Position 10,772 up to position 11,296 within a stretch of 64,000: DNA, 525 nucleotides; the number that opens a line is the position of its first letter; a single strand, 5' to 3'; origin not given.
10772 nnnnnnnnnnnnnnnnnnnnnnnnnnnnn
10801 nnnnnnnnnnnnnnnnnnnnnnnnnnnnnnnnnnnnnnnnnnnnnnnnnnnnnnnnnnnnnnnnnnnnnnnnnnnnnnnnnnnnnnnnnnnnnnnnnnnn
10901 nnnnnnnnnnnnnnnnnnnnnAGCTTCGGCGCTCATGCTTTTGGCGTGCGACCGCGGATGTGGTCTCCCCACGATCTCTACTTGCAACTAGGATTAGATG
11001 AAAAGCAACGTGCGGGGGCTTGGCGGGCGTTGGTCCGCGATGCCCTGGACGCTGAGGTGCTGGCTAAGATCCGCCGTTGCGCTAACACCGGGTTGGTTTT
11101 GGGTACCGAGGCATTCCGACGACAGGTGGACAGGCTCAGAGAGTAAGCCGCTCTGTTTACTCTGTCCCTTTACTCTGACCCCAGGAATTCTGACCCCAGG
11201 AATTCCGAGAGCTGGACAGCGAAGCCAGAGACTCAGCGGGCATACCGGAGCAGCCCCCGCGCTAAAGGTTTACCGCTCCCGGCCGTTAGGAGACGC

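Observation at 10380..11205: Intact RAYT gene bracketed by perfect inverted REP repeats: a likely active REP/RAYT system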

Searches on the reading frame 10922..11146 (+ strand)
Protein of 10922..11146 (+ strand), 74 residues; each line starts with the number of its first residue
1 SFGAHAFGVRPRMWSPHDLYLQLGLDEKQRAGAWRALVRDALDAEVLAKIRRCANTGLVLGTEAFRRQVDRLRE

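Call 44: search_protein_families(library=pfam, proteins=[window:10922-11146:+], max_evalue=0.1)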
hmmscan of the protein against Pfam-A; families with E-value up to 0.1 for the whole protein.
window:10922-11146:+ (74 aa): 0 families

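Call 93: search_solved_structures(query=A2, max_evalue=10)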
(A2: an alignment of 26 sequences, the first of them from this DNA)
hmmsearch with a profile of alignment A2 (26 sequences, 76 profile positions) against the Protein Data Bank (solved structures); distinct sequences matched with E-value up to 10: 14.
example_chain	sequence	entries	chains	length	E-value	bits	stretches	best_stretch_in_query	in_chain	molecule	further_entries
6hba_A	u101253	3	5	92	0.072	16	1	31-55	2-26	Carbon dioxide concentrating mechanism protein CcmM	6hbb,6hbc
9fwv_A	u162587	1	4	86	0.18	14.7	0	33-55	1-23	Carboxysome assembly protein CcmM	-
7nhk_Q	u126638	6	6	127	0.33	13.9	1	11-52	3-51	50S ribosomal protein L17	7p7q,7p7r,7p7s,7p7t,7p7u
6w6p_O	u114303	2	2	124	0.48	13.4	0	11-52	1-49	50S ribosomal protein L17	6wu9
4wce_K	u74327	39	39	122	0.52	13.3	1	11-39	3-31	50S ribosomal protein L17 | Large ribosomal subunit protein bL17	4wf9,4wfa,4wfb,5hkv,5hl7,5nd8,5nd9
5t7v_LQ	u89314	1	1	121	0.6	13.1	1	11-39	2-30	50S ribosomal protein L17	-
6aay_A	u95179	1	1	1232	0.64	13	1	5-48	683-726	Bergeyella zoohelcum Cas13b (R1177A) mutant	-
6fxc_AL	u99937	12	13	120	0.67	12.9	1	11-39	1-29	50S ribosomal protein L17 | Large ribosomal subunit protein bL17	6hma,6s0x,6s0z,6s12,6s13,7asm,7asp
9moj_C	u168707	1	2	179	1.1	12.2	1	3-44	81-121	GINS subunit domain-containing protein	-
3j3v_N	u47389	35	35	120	1.3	12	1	11-38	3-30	50S ribosomal protein L17 | 50S ribosomal protein bL17 | Large ribosomal subunit protein bL17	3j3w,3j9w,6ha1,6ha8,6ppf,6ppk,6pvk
5njt_g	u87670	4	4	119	1.5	11.8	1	11-38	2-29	50S ribosomal protein L17 | Large ribosomal subunit protein bL17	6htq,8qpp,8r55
4f4r_A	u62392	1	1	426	1.6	11.7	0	9-35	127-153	D-mannonate dehydratase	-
3kdq_A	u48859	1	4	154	1.8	11.5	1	2-45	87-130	uncharacterized conserved protein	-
8uu4_P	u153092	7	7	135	8.6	9.4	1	11-39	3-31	Large ribosomal subunit protein bL17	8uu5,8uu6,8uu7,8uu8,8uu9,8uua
